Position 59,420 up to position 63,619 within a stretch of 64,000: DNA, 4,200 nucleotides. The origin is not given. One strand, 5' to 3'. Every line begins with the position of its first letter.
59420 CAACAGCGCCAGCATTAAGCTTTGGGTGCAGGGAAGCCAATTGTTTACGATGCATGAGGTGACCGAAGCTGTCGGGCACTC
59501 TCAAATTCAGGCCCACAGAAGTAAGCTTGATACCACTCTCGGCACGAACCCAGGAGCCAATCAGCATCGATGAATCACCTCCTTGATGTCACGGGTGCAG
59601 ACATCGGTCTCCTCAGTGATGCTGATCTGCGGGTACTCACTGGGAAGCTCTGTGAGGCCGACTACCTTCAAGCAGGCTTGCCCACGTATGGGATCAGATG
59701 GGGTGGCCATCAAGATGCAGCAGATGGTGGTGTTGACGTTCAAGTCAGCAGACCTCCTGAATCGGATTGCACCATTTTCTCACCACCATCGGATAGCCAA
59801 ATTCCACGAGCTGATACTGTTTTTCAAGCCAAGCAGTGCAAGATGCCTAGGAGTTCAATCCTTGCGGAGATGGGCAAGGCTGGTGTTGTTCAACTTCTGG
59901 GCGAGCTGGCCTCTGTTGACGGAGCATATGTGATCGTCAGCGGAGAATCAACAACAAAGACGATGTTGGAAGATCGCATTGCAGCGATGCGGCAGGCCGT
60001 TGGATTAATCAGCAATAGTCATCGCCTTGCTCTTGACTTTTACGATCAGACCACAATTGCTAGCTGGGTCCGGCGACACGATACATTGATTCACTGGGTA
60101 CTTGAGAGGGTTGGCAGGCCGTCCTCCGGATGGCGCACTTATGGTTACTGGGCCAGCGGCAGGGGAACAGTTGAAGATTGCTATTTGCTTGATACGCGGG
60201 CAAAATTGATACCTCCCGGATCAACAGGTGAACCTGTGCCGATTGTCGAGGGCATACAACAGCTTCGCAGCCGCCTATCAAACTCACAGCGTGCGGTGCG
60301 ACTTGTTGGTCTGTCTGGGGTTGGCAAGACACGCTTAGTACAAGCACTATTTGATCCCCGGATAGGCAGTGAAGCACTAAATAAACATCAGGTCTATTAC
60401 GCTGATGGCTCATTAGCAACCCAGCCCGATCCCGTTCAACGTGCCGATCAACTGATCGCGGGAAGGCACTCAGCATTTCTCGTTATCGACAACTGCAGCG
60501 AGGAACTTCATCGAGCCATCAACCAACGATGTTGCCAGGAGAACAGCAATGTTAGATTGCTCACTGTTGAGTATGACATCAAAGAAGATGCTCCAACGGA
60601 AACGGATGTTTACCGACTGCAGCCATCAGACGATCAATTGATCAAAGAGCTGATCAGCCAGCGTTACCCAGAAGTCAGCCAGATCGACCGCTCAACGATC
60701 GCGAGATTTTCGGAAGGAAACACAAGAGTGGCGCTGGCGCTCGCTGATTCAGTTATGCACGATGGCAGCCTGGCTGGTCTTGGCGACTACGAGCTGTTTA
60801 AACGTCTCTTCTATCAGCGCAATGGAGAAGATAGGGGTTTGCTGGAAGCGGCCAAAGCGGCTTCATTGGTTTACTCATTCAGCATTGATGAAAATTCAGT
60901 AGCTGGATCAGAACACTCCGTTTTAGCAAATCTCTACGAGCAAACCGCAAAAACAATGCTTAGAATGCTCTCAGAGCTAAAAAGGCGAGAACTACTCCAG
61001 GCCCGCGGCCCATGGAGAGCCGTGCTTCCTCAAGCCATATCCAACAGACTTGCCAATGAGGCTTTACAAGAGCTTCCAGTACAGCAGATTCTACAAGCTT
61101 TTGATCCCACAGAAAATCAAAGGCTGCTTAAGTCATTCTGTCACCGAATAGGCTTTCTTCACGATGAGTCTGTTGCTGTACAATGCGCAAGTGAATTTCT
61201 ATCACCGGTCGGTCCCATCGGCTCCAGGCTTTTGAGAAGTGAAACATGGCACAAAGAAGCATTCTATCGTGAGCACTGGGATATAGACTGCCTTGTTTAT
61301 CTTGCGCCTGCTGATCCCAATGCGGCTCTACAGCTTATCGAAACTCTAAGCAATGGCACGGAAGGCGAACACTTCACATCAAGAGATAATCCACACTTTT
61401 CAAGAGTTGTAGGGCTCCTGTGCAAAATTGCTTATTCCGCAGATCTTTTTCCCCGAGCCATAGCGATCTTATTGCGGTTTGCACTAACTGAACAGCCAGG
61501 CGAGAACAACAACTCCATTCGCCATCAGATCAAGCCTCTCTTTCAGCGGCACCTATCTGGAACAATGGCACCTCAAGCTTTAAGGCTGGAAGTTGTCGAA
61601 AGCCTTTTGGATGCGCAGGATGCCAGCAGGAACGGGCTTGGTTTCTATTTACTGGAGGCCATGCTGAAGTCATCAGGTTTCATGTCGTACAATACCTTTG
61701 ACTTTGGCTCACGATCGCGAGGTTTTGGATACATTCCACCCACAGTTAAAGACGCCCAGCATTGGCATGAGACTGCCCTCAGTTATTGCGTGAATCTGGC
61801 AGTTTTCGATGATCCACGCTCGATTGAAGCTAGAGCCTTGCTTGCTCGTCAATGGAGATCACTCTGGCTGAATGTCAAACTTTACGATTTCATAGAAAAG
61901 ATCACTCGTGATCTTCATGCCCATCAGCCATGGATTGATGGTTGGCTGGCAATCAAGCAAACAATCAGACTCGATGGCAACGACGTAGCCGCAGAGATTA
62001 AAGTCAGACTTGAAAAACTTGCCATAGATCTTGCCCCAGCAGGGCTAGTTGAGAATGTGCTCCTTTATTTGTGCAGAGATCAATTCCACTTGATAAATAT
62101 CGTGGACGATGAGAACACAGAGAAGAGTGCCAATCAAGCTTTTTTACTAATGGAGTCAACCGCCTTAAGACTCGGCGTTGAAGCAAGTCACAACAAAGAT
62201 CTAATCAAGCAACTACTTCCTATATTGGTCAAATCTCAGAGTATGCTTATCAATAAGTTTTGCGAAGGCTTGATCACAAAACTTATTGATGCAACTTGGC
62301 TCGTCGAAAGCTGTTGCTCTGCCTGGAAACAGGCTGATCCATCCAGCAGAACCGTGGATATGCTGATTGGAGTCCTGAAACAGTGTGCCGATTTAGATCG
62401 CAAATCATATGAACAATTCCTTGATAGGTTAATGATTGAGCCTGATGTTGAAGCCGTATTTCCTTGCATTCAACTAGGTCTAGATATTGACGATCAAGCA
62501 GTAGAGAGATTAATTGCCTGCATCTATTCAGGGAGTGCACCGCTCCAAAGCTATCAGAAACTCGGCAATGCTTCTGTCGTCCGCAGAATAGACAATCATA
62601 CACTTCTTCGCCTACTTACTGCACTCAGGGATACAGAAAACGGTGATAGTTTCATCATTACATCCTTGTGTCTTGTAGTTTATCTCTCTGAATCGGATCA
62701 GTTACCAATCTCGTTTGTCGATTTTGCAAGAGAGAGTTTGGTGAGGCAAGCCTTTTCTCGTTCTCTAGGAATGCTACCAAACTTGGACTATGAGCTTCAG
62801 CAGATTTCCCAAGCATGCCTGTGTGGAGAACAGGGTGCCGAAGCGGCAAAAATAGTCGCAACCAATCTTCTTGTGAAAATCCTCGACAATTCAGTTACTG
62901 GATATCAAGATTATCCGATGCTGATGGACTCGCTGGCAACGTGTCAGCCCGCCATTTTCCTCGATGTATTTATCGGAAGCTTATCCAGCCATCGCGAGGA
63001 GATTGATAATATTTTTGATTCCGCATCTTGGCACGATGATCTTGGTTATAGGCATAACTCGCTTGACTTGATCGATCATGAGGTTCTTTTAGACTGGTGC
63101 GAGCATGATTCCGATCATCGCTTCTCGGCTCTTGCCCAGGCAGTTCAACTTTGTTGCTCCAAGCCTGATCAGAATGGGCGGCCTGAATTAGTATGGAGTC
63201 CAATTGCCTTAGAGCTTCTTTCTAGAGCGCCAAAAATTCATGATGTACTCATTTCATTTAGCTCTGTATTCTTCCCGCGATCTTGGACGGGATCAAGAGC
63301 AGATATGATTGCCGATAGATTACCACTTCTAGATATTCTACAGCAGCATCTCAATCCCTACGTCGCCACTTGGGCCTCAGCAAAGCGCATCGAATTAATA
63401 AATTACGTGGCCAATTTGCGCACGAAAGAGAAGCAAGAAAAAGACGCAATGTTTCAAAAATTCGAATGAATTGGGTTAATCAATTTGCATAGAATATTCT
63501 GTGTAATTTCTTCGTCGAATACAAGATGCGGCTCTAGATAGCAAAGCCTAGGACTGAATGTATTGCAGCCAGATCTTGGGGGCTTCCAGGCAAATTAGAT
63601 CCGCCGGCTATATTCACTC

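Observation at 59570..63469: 1299-aa nuclease-STAND-helical-repeat protein in a low-GC island: candidate Avs-like antiviral sensor in a picocyanobacterium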

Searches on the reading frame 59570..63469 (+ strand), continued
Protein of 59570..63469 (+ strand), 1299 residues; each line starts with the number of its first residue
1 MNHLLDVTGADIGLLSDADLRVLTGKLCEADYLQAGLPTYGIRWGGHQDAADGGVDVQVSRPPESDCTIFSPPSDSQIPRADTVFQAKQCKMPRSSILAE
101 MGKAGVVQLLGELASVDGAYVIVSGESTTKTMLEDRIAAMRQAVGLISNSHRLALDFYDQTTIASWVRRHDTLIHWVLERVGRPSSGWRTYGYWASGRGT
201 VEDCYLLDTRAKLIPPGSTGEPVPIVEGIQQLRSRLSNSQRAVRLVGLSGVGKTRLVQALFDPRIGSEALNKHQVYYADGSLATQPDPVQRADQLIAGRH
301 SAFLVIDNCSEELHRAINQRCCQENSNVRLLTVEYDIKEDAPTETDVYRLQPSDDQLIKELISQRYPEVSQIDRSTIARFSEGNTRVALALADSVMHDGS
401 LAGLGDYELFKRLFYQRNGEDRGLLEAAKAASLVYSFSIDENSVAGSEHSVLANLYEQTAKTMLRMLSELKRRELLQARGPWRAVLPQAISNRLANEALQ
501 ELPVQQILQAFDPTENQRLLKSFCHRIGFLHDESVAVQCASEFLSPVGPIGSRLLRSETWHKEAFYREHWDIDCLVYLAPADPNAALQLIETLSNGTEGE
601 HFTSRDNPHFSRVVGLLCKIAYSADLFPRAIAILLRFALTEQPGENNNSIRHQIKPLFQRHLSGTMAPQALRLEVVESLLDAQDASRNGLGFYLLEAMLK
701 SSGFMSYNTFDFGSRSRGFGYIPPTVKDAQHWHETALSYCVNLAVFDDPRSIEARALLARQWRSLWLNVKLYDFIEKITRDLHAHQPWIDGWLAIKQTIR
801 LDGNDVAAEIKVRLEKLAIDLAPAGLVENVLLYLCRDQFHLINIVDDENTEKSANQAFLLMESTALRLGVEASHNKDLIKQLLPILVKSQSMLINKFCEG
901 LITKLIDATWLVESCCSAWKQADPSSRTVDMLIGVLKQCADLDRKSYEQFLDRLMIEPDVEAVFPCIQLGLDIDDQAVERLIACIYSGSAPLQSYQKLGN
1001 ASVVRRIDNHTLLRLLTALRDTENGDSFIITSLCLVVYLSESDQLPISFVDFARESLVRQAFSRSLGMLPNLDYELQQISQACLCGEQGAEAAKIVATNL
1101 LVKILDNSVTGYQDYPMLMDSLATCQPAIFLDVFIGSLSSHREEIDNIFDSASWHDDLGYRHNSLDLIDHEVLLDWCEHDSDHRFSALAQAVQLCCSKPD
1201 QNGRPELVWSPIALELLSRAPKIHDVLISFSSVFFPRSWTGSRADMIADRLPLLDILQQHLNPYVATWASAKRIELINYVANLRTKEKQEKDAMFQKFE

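Call 41: search_protein_families(library=padloc, proteins=[L088:8001-11849:+, L088:11898-12806:+, L087:4995-8834:+, L005:12752-13540:+, L009:6750-10001:+], max_evalue=0.001)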
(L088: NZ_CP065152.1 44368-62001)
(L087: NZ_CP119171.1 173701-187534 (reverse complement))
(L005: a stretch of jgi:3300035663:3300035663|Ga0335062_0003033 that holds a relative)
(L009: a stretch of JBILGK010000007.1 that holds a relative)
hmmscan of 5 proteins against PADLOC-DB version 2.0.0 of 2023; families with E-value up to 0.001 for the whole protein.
L088:8001-11849:+ (1283 aa): 3 families
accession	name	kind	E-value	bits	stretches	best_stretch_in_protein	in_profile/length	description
PDLC03991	PD-Lambda-4_A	-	0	2517.8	1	1-1283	1-1283/1283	-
PDLC03990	PD-Lambda-4_A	-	0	2124.3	1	341-1283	1-943/943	-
PDLC03989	PD-Lambda-4_A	-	0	1093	1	818-1283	3-468/468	-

L088:11898-12806:+ (303 aa): 1 family
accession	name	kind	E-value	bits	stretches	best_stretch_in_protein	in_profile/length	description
PDLC03992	PD-Lambda-4_B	-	1.2e-197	653.2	1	1-303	1-303/303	-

L087:4995-8834:+ (1280 aa): 3 families
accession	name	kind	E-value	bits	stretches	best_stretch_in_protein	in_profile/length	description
PDLC03991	PD-Lambda-4_A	-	0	1764.1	1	1-1280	1-1283/1283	-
PDLC03990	PD-Lambda-4_A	-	0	1142.4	1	341-1280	1-943/943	-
PDLC03989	PD-Lambda-4_A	-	5.3e-124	412.7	1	818-1280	6-468/468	-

L005:12752-13540:+ (263 aa): 25 families
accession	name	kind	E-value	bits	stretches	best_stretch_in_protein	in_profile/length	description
PDLC02979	AriA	-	6e-10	37.5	1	6-45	5-44/373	-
PDLC02980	AriA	-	2.4e-08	32.3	1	28-46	3-21/304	-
PDLC02358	Old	-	2.4e-08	31.2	1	2-46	2-45/578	Old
PDLC03878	NsnB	-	1.6e-07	29.4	1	5-49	3-46/345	-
PDLC00090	GajA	-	5.1e-07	26.8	1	4-57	3-58/659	AAA ATPase domain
PDLC04393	PDC-M07A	-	6.8e-06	23.3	1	4-61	2-58/435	-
PDLC00067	GajA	-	8.5e-06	22.5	1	7-60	8-59/604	AAA ATPase domain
PDLC00094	GajA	-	9.9e-06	22.3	1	4-45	3-43/569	AAA ATPase domain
PDLC04135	mad3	-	4.3e-05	21.2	1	7-55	5-51/374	mads_3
PDLC04392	PDC-M07A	-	5.9e-05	20.3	1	5-49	3-46/432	-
PDLC00086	GajA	-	6e-05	20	1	6-46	5-44/600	AAA ATPase domain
PDLC04608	PDC-M38A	-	6.1e-05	20.9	1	1-48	1-49/367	-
PDLC00069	GajA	-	0.0001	18.9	1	7-46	6-45/687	AAA ATPase domain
PDLC00061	GajA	-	0.00012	18.8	1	6-45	5-44/652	AAA ATPase domain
PDLC04609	PDC-M38A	-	0.0002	18.7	1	4-52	2-50/371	-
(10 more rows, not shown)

L009:6750-10001:+ (1084 aa): 47 families (the best 25 are shown)
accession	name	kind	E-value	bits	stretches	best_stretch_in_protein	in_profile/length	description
PDLC02193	PLD_Helicase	-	2e-73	246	3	655-908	586-828/905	-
PDLC02500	BrxHI|BrxHII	-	2.3e-65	219.7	2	641-909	342-604/933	BrxHI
PDLC02707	PbeA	-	7.2e-63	211.2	1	9-454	1-395/672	PbeA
PDLC02621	DrmD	-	2.8e-62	209.2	2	629-924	356-677/1040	DrmD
PDLC02623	DrmD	-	1.9e-55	186.1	2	637-925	409-671/1040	DrmD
PDLC00659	HmaA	-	3.7e-55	185.3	3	303-496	100-277/1176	SNF2 helicase / DEAD-box helicase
PDLC02704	PbeA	-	1.2e-50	170.7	1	12-452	3-398/682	PbeA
PDLC02619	DrmD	-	1.7e-48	163.4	2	719-916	356-572/872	DrmD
PDLC02504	BrxHI|BrxHII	-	5.4e-47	158.3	2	632-910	333-613/971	BrxHII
PDLC02620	DrmD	-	2.4e-42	143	2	641-907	336-606/1060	DrmD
PDLC02572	DrmA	-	2.7e-40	136.2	3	754-925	497-675/1043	DrmA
PDLC02703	PbeA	-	4.2e-40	135.9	1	12-265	3-245/626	PbeA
PDLC02634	DrmD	-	2.3e-38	129.6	2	309-504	93-271/900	DrmD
PDLC02843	DpdE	-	1.9e-37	126.7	2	303-518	154-325/1091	DpdE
PDLC02632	DrmD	-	9.9e-35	118.1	3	327-425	143-234/662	DrmD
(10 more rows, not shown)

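Call 56: search_solved_structures(query=A1, max_evalue=1, show_alignments=2)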
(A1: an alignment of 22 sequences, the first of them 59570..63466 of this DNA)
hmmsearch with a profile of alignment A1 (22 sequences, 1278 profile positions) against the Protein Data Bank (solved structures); distinct sequences matched with E-value up to 1: 5.
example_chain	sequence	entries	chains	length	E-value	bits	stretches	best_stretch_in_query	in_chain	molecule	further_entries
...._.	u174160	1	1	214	0.0035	18.4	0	1167-1243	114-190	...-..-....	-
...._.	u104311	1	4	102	0.017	16.2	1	1167-1255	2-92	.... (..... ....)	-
7jlv_A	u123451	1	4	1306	0.16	13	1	216-258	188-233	Disease resistance protein Roq1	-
7jlu_A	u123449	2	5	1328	0.16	12.9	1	216-258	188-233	Disease resistance protein Roq1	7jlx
3get_A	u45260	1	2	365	0.44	11.5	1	493-559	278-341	Histidinol-phosphate aminotransferase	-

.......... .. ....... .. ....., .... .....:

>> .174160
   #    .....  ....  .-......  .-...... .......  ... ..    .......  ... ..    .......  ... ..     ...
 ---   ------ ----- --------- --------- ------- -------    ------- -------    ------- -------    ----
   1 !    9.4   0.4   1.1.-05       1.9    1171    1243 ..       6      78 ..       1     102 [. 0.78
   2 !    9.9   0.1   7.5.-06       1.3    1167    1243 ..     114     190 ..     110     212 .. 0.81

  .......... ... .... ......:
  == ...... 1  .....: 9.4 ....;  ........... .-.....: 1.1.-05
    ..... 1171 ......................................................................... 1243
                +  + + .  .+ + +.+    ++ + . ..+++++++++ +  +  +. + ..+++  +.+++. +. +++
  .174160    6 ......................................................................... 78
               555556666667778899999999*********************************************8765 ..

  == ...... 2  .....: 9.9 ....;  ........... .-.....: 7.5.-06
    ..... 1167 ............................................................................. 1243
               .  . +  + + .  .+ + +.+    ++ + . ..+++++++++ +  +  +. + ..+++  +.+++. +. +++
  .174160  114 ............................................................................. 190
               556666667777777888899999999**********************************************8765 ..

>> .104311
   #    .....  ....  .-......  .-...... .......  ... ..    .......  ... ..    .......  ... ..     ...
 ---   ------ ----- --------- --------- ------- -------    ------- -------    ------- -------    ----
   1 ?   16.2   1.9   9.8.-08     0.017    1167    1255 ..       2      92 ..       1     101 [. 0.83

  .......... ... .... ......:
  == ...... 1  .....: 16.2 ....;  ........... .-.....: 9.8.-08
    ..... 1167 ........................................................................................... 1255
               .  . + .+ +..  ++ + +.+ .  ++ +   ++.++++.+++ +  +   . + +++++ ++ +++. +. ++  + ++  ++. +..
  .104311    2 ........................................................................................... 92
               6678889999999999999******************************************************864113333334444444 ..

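Call 65: list_cluster_members(proteins=[window:59570-63466:+, window:54639-57512:-, window:50224-52932:-])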
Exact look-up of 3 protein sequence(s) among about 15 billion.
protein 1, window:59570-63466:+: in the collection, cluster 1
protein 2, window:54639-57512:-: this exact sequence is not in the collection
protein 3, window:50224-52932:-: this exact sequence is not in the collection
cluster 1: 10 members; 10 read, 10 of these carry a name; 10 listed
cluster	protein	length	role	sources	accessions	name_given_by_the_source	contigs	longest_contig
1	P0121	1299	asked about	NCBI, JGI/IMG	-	hypothetical protein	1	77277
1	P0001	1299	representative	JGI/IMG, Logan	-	hypothetical protein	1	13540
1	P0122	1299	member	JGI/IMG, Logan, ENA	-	hypothetical protein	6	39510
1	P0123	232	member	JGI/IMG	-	hypothetical protein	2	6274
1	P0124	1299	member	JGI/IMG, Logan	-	hypothetical protein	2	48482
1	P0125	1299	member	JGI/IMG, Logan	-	hypothetical protein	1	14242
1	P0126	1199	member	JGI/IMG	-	hypothetical protein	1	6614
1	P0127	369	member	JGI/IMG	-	hypothetical protein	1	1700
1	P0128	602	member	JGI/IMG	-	hypothetical protein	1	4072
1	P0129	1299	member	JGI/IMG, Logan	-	hypothetical protein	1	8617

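Call 66: find_encoding_contigs(protein=window:59570-63469:+, flank=10000, max_places=4)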
Protein window:59570-63469:+ (1299 aa): no gene with exactly this product is on record in the collection.

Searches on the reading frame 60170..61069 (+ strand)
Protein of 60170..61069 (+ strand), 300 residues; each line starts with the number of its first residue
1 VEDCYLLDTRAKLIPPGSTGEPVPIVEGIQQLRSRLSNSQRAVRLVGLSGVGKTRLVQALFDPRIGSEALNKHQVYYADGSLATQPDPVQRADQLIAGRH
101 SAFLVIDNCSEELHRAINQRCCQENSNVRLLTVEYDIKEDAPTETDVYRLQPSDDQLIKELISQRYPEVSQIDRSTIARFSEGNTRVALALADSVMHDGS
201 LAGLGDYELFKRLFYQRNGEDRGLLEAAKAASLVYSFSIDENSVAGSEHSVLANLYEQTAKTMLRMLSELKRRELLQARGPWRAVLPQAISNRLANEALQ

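Call 3: search_protein_families(library=pfam, proteins=[window:60170-61069:+], max_evalue=1)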
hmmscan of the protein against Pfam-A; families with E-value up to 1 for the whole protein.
window:60170-61069:+ (300 aa): 9 families
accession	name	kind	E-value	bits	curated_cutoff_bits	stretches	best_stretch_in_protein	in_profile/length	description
PF13191.12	AAA_16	-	0.00021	22.2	32.6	1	32-95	12-82/167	AAA ATPase domain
PF20703.3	nSTAND1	-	0.00095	19.3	27.1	1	29-128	23-116/379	Novel STAND NTPase 1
PF03193.22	RsgA_GTPase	-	0.0094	16.2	30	1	27-61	95-127/174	RsgA GTPase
PF13401.12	AAA_22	-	0.028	15.2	27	1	39-64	4-29/130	AAA domain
PF13671.12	AAA_33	-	0.054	14.2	27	1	45-76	4-39/143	AAA domain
PF25201.1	nSTAND6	-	0.15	12.5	27.7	1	29-61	8-39/148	Novel STAND NTPase 6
PF00005.33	ABC_tran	-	0.18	12.8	25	1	40-62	11-33/137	ABC transporter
PF13238.12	AAA_18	-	0.2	12.6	29.4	1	45-170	3-117/128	AAA domain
PF08477.19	Roc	-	0.25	12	27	1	43-78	2-37/119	Ras of Complex, Roc, domain of DAPkinase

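Call 4: search_protein_families(library=padloc, proteins=[window:60170-61069:+], max_evalue=1)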
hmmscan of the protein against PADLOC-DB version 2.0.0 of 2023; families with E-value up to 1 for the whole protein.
window:60170-61069:+ (300 aa): 2 families
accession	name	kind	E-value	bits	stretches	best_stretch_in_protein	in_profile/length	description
PDLC03991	PD-Lambda-4_A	-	1.4e-89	299.2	1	7-300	200-494/1283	-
PDLC03990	PD-Lambda-4_A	-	9.5e-31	104.7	1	155-299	9-153/943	-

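Call 5: search_protein_families(library=ncbifam, proteins=[window:60170-61069:+], max_evalue=1)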
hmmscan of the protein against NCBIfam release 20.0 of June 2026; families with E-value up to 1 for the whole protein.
window:60170-61069:+ (300 aa): 5 families
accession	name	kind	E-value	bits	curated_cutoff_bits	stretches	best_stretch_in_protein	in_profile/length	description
TIGR03420.1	DnaA_homol_Hda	equivalog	0.02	14.4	194.8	1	29-62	26-60/226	DnaA regulatory inactivator Hda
NF038214.1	IS21_help_AAA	equivalog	0.076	12.7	200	1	39-62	89-112/232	IS21-like element helper ATPase IstB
NF009377.1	PRK12740.1-1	equivalog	0.096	11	890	1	37-91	10-60/700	elongation factor G-like protein EF-G2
NF003229.0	PRK04195.1-5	equivalog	0.12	11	280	1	30-60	34-64/413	replication factor C large subunit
NF004047.0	PRK05564.1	equivalog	0.16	10.9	282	1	145-184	144-183/313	DNA polymerase III subunit delta'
